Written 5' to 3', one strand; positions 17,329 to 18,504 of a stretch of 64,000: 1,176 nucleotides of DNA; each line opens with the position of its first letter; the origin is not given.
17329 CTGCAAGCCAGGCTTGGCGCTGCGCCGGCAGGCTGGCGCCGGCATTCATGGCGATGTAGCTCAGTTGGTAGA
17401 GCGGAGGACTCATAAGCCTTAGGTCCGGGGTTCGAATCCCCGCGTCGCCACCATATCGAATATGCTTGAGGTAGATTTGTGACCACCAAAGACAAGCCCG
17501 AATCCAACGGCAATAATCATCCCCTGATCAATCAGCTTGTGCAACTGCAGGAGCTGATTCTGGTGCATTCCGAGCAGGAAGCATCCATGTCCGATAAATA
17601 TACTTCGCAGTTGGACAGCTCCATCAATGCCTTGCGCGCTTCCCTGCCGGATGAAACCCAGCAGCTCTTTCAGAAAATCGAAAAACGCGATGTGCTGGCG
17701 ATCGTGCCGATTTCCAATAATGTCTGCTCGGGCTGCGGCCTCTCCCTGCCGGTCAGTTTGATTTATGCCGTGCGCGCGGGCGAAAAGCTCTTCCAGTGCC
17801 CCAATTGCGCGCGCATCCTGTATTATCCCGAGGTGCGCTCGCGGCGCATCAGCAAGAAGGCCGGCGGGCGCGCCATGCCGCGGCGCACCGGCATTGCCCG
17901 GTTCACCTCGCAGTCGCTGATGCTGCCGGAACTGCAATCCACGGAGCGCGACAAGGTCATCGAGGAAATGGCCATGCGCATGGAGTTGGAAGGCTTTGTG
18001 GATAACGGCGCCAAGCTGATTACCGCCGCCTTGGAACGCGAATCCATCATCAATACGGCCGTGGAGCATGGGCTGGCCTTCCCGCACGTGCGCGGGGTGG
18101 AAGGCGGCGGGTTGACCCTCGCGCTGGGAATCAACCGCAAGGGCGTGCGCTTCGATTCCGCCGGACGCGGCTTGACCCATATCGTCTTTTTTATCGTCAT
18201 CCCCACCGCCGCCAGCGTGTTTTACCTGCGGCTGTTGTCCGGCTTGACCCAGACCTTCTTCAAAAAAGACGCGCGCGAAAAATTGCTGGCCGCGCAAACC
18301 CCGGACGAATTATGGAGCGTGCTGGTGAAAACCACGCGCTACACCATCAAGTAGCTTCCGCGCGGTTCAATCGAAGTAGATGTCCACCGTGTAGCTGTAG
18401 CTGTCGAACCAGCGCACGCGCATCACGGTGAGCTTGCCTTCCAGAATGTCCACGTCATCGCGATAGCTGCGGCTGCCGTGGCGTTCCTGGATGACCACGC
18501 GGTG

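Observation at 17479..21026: Zn-ribbon::EIIA(Ntr) fusion protein encoded next to trkA–trkH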

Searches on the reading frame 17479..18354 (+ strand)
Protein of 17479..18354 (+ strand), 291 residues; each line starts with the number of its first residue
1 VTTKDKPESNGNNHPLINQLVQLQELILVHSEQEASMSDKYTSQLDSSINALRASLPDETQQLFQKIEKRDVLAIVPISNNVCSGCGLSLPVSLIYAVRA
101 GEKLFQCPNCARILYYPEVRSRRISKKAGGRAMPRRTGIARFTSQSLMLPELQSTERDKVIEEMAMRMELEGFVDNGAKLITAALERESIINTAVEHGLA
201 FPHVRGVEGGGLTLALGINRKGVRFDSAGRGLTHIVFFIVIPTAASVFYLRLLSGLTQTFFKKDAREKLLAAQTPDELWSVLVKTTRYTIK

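Call 3: search_protein_families(library=pfam, proteins=[window:17479-18354:+], max_evalue=0.01)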
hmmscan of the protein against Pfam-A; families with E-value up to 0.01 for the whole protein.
window:17479-18354:+ (291 aa): 2 families
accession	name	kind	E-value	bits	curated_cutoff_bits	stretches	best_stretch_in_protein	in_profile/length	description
PF00359.27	PTS_EIIA_2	-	4.5e-21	75.8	27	1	148-282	8-141/144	Phosphoenolpyruvate-dependent sugar phosphotransferase system, EIIA 2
PF02591.20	Zn_ribbon_9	-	3.1e-11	43.6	29.1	1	82-114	1-33/33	C4-type zinc ribbon domain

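Call 5: find_homologous_proteins(query=window:17479-18354:+, max_evalue=0.00001)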
Query window:17479-18354:+ (291 aa): 2874 proteins with E <= 0.00001 among 4958 candidates; the best 120 are listed.
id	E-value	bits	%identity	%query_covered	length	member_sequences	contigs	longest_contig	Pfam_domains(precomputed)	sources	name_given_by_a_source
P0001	3.3e-185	632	99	100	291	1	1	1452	PF02591.21,PF00359.28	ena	-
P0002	7.8e-185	630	99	100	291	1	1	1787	PF02591.21,PF00359.28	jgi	-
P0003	3.1e-179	612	96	100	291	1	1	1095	PF02591.21,PF00359.28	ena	-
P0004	7.2e-173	591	92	100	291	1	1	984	PF02591.21,PF00359.28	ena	-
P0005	2.0e-166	570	89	100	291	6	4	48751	PF02591.21,PF00359.28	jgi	jgi:PTS system nitrogen regulatory IIA component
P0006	2.5e-160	550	86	100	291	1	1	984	PF02591.21,PF00359.28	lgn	-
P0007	3.9e-160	549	99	88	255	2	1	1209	PF02591.21,PF00359.28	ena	-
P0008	5.1e-157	539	84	99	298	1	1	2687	PF02591.21,PF00359.28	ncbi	-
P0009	7.3e-151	519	80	100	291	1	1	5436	PF02591.21,PF00359.28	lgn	-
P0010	1.9e-143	495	79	98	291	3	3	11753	PF02591.21,PF00359.28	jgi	-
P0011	9.2e-142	489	78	97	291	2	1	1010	PF02591.21,PF00359.28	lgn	-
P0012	8.0e-141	486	77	98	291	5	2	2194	PF02591.21,PF00359.28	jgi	-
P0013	3.9e-140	484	75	100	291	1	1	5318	PF02591.21,PF00359.28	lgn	-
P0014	5.5e-140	483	76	99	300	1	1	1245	PF02591.21,PF00359.28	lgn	-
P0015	5.6e-138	477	74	98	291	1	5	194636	PF02591.21,PF00359.28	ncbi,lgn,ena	-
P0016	9.9e-136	469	74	98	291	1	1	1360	PF02591.21,PF00359.28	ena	-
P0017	6.9e-135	467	73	100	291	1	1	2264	PF02591.21,PF00359.28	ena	-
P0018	1.5e-134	466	83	88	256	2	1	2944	PF02591.21,PF00359.28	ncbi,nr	ncbi:MAG: PTS sugar transporter subunit IIA, partial [Lentisphaerae bacterium]|nr:PTS sugar transpor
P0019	1.6e-134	465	73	100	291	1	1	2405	PF02591.21,PF00359.28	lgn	-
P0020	2.8e-134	465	72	100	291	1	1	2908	PF02591.21,PF00359.28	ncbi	-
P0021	3.4e-134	464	77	93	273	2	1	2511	PF02591.21,PF00359.28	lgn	-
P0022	7.3e-134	463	73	100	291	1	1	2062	PF02591.21,PF00359.28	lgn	-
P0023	1.7e-133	462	71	100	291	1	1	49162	PF02591.21,PF00359.28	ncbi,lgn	-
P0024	5.2e-132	457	72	99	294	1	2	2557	PF02591.21,PF00359.28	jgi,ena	-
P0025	1.0e-131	456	76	96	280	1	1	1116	PF02591.21,PF00359.28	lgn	-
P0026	2.3e-131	455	72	100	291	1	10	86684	PF02591.21,PF00359.28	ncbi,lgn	-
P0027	4.0e-131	454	72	98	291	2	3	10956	PF02591.21,PF00359.28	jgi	jgi:mannitol/fructose-specific phosphotransferase system IIA component (Ntr-type)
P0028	8.5e-131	453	72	99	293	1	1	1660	PF02591.21,PF00359.28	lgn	-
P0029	2.9e-130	452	72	99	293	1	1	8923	PF02591.21,PF00359.28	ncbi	-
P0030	3.6e-129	448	73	96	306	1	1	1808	PF02591.21,PF00359.28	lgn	-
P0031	4.2e-129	448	72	97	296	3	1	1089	PF02591.21,PF00359.28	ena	-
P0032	7.0e-128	444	78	88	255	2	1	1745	PF02591.21,PF00359.28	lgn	-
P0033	7.3e-128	444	71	97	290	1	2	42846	PF02591.21,PF00359.28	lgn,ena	-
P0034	2.1e-127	442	70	100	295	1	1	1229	PF02591.21,PF00359.28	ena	-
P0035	3.6e-127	441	69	99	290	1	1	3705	PF02591.21,PF00359.28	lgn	-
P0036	3.7e-127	441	69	100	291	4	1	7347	PF02591.21,PF00359.28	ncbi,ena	-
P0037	5.5e-127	441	71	100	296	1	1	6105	PF02591.21,PF00359.28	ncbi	ncbi:MAG: PTS sugar transporter subunit IIA [Verrucomicrobiota bacterium]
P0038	9.5e-127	440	73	96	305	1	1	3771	PF02591.21,PF00359.28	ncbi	-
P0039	1.1e-126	440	70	98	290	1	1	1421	PF02591.21,PF00359.28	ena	-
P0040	1.9e-126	439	69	98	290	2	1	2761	PF02591.21,PF00359.28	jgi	-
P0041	2.0e-126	439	70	100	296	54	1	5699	PF02591.21,PF00359.28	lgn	-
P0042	2.7e-126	438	71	96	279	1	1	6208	PF02591.21,PF00359.28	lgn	-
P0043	3.3e-126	438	70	97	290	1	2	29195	PF02591.21,PF00359.28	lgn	-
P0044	3.6e-126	438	71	98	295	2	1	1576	PF02591.21,PF00359.28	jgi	jgi:mannitol/fructose-specific phosphotransferase system IIA component (Ntr-type)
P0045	9.6e-126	437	69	98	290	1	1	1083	PF02591.21,PF00359.28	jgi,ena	-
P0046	1.1e-125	436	72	96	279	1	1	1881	PF02591.21,PF00359.28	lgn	-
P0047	1.6e-125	436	69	98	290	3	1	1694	PF02591.21,PF00359.28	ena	-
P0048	3.0e-125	435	70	98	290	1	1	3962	PF02591.21,PF00359.28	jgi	jgi:mannitol/fructose-specific phosphotransferase system IIA component (Ntr-type)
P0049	3.5e-125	435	70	99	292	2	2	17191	PF02591.21,PF00359.28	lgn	-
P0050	5.5e-125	434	70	96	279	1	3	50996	PF02591.21,PF00359.28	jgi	jgi:PTS system fructose-specific IIC component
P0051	9.1e-125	434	68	100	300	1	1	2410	PF02591.21,PF00359.28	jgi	jgi:mannitol/fructose-specific phosphotransferase system IIA component (Ntr-type)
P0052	1.3e-124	433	69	98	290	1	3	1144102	PF02591.21,PF00359.28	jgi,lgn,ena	-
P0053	2.1e-124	432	70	98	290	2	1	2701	PF02591.21,PF00359.28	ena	-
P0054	4.3e-124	431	70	96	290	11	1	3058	PF02591.21,PF00359.28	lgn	-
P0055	7.0e-124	431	68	100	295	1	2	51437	PF02591.21,PF00359.28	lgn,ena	-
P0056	9.8e-124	430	68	98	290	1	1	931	PF02591.21,PF00359.28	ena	-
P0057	2.9e-123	429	71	96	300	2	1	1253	PF02591.21,PF00359.28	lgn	-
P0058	1.1e-122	427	68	99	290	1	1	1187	PF02591.21,PF00359.28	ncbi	-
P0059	1.1e-122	427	68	100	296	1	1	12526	PF02591.21,PF00359.28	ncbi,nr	ncbi:MAG: PTS sugar transporter subunit IIA [Lentisphaerae bacterium]|nr:PTS sugar transporter subun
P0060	1.2e-122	427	72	93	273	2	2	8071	PF02591.21,PF00359.28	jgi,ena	-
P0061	1.7e-122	426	70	96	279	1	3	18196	PF02591.21,PF00359.28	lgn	-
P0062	6.4e-122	424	67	100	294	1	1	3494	PF02591.21,PF00359.28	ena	-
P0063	1.3e-121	423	66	98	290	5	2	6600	PF02591.21,PF00359.28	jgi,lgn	-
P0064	6.0e-121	421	65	100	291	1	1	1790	PF02591.21,PF00359.28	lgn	-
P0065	4.6e-120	418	66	99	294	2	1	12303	PF02591.21,PF00359.28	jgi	jgi:mannitol/fructose-specific phosphotransferase system IIA component (Ntr-type)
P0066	8.6e-120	417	65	98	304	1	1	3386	PF02591.21,PF00359.28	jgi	jgi:mannitol/fructose-specific phosphotransferase system IIA component (Ntr-type)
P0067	1.4e-119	417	67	96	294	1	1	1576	PF02591.21,PF00359.28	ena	-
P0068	1.0e-118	414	68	96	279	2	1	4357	PF02591.21,PF00359.28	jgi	-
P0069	2.3e-118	413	65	96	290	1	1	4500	PF02591.21,PF00359.28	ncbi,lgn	-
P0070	2.5e-117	409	65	99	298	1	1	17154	PF02591.21,PF00359.28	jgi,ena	jgi:mannitol/fructose-specific phosphotransferase system IIA component (Ntr-type)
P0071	2.6e-117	409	68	95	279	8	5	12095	PF02591.21,PF00359.28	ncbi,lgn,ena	-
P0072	4.4e-117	408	64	100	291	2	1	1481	PF02591.21,PF00359.28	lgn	-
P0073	1.3e-116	407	64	100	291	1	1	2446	PF02591.21,PF00359.28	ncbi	-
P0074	2.8e-116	406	67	91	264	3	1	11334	PF02591.21,PF00359.28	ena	-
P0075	4.3e-116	405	64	100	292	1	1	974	PF02591.21,PF00359.28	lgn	-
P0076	4.6e-114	398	63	99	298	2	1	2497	PF02591.21,PF00359.28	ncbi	-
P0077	8.4e-114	398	71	86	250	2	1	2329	PF02591.21,PF00359.28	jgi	jgi:PTS system fructose-specific IIC component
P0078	1.1e-111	391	64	98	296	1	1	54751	PF02591.21,PF00359.28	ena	-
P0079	3.1e-110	386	62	98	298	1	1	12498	PF02591.21,PF00359.28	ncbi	-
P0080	9.4e-109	381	63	99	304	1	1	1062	PF02591.21,PF00359.28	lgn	-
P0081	1.2e-108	381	62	100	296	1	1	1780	PF02591.21,PF00359.28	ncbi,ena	-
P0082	1.1e-105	371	61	97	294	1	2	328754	PF02591.21,PF00359.28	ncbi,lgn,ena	-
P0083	3.6e-105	369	59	97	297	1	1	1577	PF02591.21,PF00359.28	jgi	jgi:mannitol/fructose-specific phosphotransferase system IIA component (Ntr-type)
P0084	6.6e-105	368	60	99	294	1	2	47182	PF02591.21,PF00359.28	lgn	-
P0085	7.1e-105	368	60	96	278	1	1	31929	PF02591.21,PF00359.28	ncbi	ncbi:MAG: PTS sugar transporter subunit IIA [Verrucomicrobiota bacterium]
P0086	2.5e-104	366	58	97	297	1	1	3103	PF02591.21,PF00359.28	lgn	-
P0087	7.8e-104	365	59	97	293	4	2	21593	PF02591.21,PF00359.28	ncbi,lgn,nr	ncbi:MAG: PTS sugar transporter subunit IIA [Kiritimatiellae bacterium]|nr:PTS sugar transporter sub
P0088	2.1e-103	363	60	97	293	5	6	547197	PF02591.21,PF00359.28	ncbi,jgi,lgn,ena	-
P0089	1.8e-102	360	59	97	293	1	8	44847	PF02591.21,PF00359.28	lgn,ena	-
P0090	1.9e-101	357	56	97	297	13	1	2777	PF02591.21,PF00359.28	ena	-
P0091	2.4e-101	357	59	97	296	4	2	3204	PF02591.21,PF00359.28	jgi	jgi:mannitol/fructose-specific phosphotransferase system IIA component (Ntr-type)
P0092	2.7e-101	357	58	98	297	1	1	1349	PF02591.21,PF00359.28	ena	-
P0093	3.7e-101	356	59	97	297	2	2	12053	PF02591.21,PF00359.28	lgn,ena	-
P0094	8.4e-101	355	58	97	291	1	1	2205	PF02591.21,PF00359.28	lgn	-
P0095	1.0e-100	355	59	96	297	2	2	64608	PF02591.21,PF00359.28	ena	-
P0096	2.1e-100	354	57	97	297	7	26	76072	PF02591.21,PF00359.28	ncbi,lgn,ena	-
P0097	6.6e-100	352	56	96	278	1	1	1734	PF02591.21,PF00359.28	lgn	-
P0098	7.2e-100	352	57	98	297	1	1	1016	PF02591.21,PF00359.28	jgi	jgi:mannitol/fructose-specific phosphotransferase system IIA component (Ntr-type)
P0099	9.1e-100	352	56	97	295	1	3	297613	PF02591.21,PF00359.28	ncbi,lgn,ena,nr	ncbi:MAG: hypothetical protein A2X46_04620 [Lentisphaerae bacterium GWF2_57_35]|nr:MAG: hypothetical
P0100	9.2e-100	352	56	97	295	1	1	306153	PF02591.21,PF00359.28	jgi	-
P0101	1.3e-99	351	56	97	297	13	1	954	PF02591.21,PF00359.28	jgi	jgi:mannitol/fructose-specific phosphotransferase system IIA component (Ntr-type)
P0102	1.5e-99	351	55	99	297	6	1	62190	PF02591.21,PF00359.28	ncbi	ncbi:MAG: PTS sugar transporter subunit IIA [bacterium]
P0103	1.7e-99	351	57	97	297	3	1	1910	PF02591.21,PF00359.28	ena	-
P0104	2.1e-99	350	56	100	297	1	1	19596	PF02591.21,PF00359.28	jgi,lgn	jgi:mannitol/fructose-specific phosphotransferase system IIA component (Ntr-type)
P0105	3.1e-99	350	55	100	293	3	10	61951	PF02591.21,PF00359.28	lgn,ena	-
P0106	3.7e-99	350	57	95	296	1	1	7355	PF02591.21,PF00359.28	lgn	-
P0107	3.8e-99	350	56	98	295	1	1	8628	PF02591.21,PF00359.28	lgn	-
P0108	4.4e-99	349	57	98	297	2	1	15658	PF02591.21,PF00359.28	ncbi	-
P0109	5.1e-99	349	58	96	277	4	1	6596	PF02591.21,PF00359.28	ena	-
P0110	5.5e-99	349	57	96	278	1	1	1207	PF02591.21,PF00359.28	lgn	-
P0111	7.7e-99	349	55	97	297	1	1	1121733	PF02591.21,PF00359.28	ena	-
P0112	9.9e-99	348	56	97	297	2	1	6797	PF02591.21,PF00359.28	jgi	jgi:mannitol/fructose-specific phosphotransferase system IIA component (Ntr-type)/predicted RNA-bind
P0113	1.4e-98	348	56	91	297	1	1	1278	PF02591.21,PF00359.28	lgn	-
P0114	1.8e-98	347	57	97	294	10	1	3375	PF02591.21,PF00359.28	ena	-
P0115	3.5e-98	346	55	96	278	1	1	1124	PF02591.21,PF00359.28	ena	-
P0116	1.1e-97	345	56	97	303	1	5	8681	PF02591.21,PF00359.28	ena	-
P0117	1.9e-97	344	56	97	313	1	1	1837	PF02591.21,PF00359.28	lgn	-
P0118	2.8e-97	343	55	95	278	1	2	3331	PF02591.21,PF00359.28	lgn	-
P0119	3.5e-97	343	57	97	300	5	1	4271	PF02591.21,PF00359.28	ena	-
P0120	3.5e-97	343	56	98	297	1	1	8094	PF02591.21,PF00359.28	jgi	jgi:mannitol/fructose-specific phosphotransferase system IIA component (Ntr-type)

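Call 9: find_encoding_contigs(protein=P0052, flank=10000, max_places=3)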
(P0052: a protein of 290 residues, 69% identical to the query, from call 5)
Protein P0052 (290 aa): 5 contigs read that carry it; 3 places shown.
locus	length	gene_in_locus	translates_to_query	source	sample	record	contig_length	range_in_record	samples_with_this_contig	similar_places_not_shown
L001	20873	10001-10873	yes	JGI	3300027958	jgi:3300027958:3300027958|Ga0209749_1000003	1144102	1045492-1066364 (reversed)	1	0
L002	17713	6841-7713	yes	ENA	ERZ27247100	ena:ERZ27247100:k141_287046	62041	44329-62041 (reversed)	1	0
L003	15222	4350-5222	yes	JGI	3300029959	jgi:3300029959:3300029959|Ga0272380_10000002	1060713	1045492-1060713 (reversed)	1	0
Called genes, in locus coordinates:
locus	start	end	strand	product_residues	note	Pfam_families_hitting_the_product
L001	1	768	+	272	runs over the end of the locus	PF13191:AAA_16, PF13401:AAA_22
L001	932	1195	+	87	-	-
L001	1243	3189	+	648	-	PF00072:Response_reg, PF00989:PAS, PF08448:PAS_4 (weak), PF13188:PAS_8 (weak), PF13426:PAS_9, PF00512:HisKA, PF02518:HATPase_c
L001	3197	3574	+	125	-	PF00072:Response_reg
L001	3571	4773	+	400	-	PF02606:LpxK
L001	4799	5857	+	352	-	PF01075:Glyco_transf_9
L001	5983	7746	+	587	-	PF02518:HATPase_c, PF13589:HATPase_c_3, PF09239:Topo-VIb_trans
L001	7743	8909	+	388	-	PF04406:TP6A_N, PF20768:Topo_VI_alpha, PF21180:TOP6A-Spo11_Toprim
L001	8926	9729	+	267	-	PF02649:GCHY-1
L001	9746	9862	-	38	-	-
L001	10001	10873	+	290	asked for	PF02591:Zn_ribbon_9, PF00359:PTS_EIIA_2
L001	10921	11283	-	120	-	-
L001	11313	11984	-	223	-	PF01488:Shikimate_DH (weak), PF01494:FAD_binding_3 (weak), PF02254:TrkA_N, PF02737:3HCDH_N (weak), PF03446:NAD_binding_2 (weak), PF03807:F420_oxidored (weak), PF13450:NAD_binding_8 (faint), PF02080:TrkA_C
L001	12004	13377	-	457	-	PF02386:TrkH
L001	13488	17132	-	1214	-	PF02449:Glyco_hydro_42, PF08532:Glyco_hydro_42M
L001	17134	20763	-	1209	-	PF02449:Glyco_hydro_42, PF08532:Glyco_hydro_42M (weak)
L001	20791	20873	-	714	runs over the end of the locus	PF22124:Glyco_hydro_95_cat, PF21307:Glyco_hydro_95_C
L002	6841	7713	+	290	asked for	PF02591:Zn_ribbon_9, PF00359:PTS_EIIA_2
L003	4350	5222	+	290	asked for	PF02591:Zn_ribbon_9, PF00359:PTS_EIIA_2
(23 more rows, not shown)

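Call 10: find_encoding_contigs(protein=P0088, flank=10000, max_places=3)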
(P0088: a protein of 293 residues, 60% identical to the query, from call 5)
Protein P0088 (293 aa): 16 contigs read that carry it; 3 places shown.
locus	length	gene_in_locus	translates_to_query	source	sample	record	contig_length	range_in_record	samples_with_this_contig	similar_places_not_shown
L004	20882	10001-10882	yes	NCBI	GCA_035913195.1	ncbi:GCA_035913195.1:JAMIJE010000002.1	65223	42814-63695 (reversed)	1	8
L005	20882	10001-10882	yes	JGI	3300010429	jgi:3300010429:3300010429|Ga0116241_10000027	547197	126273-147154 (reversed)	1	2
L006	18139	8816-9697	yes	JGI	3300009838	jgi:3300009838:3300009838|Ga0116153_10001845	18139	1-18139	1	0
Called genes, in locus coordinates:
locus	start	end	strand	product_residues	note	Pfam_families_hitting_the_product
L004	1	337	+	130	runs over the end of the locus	PF02033:RBFA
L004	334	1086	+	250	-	PF01509:TruB_N, PF16198:TruB_C_2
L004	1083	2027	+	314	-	PF06574:FAD_syn, PF01687:Flavokinase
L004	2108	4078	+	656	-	PF00515:TPR_1 (faint), PF07719:TPR_2 (faint), PF13371:TPR_9 (weak), PF14559:TPR_19 (faint), PF23914:TPR_CcmH_CycH (faint), PF13181:TPR_8 (faint), PF13428:TPR_14 (weak), PF13432:TPR_16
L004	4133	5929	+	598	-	PF07244:POTRA (faint), PF01103:Omp85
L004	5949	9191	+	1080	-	PF27051:TamB_N (faint), PF04357:TamB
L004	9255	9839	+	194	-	PF00578:AhpC-TSA, PF08534:Redoxin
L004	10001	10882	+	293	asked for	PF02591:Zn_ribbon_9, PF00359:PTS_EIIA_2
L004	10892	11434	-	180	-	PF07963:N_methyl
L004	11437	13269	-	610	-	PF00069:Pkinase, PF07714:PK_Tyr_Ser-Thr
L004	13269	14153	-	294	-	PF05235:CHAD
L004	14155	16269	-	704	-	PF13089:PP_kinase_N, PF02503:PP_kinase, PF17941:PP_kinase_C_1, PF13091:PLDc_2 (weak), PF13090:PP_kinase_C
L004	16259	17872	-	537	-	PF02541:Ppx-GppA, PF21447:Ppx-GppA_III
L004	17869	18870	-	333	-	PF00480:ROK, PF01869:BcrAD_BadFG (faint)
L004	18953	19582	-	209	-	PF00160:Pro_isomerase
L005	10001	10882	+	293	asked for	PF02591:Zn_ribbon_9, PF00359:PTS_EIIA_2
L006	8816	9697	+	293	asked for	PF02591:Zn_ribbon_9, PF00359:PTS_EIIA_2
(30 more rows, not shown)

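Call 11: find_encoding_contigs(protein=P0111, flank=10000, max_places=3)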
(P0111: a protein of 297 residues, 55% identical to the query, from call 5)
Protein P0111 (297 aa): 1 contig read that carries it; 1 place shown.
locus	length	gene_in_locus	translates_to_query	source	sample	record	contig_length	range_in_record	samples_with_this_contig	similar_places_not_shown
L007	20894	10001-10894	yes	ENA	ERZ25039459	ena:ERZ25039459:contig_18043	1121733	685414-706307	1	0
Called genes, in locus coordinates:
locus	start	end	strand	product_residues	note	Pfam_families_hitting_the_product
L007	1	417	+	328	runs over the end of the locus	PF00248:Aldo_ket_red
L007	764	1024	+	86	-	-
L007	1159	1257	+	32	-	-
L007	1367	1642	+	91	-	-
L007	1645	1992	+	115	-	-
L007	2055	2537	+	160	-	-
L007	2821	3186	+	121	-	-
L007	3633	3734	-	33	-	-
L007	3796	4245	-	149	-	PF02681:DUF212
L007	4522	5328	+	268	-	PF00795:CN_hydrolase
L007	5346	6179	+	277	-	PF12146:Hydrolase_4, PF00561:Abhydrolase_1, PF12697:Abhydrolase_6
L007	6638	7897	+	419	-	PF14690:Zn_ribbon_ISL3, PF13542:HTH_Tnp_ISL3, PF01610:DDE_Tnp_ISL3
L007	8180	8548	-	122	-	PF09413:DUF2007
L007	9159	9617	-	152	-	PF00359:PTS_EIIA_2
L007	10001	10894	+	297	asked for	PF02591:Zn_ribbon_9, PF00359:PTS_EIIA_2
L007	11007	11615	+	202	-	-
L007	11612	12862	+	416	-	PF13439:Glyco_transf_4, PF13579:Glyco_trans_4_4, PF13477:Glyco_trans_4_2 (weak), PF00534:Glycos_transf_1, PF20706:GT4-conflict, PF13692:Glyco_trans_1_4, PF13524:Glyco_trans_1_2 (weak)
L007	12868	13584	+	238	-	PF08889:WbqC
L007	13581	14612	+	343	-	PF01041:DegT_DnrJ_EryC1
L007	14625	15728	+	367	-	PF00953:Glycos_transf_4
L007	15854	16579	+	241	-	PF02585:PIG-L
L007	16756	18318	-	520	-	PF03050:DDE_Tnp_IS66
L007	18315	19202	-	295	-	PF14236:DruA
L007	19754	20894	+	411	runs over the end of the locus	PF02899:Phage_int_SAM_1 (faint), PF00589:Phage_integrase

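Call 14: search_protein_representatives(protein=window:17479-18354:+)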
Query: 291 residues. Proteins with E-value up to 0.001 (for the whole library): 4335; up to 1e-10: 341; up to 1e-30: 44. The best 150 are listed.
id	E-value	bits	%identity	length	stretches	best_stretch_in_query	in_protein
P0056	3.1e-124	430.1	68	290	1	8-291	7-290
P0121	1.7e-78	280.1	47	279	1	16-291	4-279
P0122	1.1e-75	271.0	48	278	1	16-290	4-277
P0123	2.5e-70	253.3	44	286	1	10-290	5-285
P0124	3.9e-70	252.7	50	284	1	16-288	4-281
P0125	1.3e-68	247.7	43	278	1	14-291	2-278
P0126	3.3e-68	246.4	58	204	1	89-291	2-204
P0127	3.7e-68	246.2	44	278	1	17-291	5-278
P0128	5.3e-68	245.7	45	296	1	12-287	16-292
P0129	5.7e-67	242.3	43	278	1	16-286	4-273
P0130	1.0e-66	241.5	42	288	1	14-287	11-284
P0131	2.1e-65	237.2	43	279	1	16-291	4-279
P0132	2.7e-64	233.6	44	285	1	16-288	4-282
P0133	6.8e-64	232.3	43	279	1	14-284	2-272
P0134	3.0e-62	226.9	42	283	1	16-289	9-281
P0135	7.6e-61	222.3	40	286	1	10-288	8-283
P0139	8.3e-58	212.3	41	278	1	15-290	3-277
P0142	2.7e-54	200.8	40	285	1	16-288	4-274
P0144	3.6e-46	174.1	36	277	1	14-288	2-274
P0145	5.2e-46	173.6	37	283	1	19-289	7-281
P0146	9.0e-46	172.8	34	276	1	16-287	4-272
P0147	5.7e-45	170.2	36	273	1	17-285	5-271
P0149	5.5e-43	163.7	34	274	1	19-287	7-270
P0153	1.4e-41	159.1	35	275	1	17-291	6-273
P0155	9.1e-38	146.6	33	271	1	22-284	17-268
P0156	1.0e-37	146.4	36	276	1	20-291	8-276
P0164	2.3e-29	119.1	27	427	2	121-284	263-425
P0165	1.1e-28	116.8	28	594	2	135-285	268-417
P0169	3.0e-27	112.1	28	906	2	128-283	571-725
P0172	1.1e-26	110.3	26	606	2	126-283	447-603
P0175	4.3e-26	108.3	28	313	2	128-283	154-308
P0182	2.2e-23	99.5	27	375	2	124-276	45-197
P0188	2.9e-22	95.8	28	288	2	2-115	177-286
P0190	5.5e-22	94.9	31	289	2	33-116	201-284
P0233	1.7e-15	73.6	27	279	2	50-119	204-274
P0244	8.6e-15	71.3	26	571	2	79-282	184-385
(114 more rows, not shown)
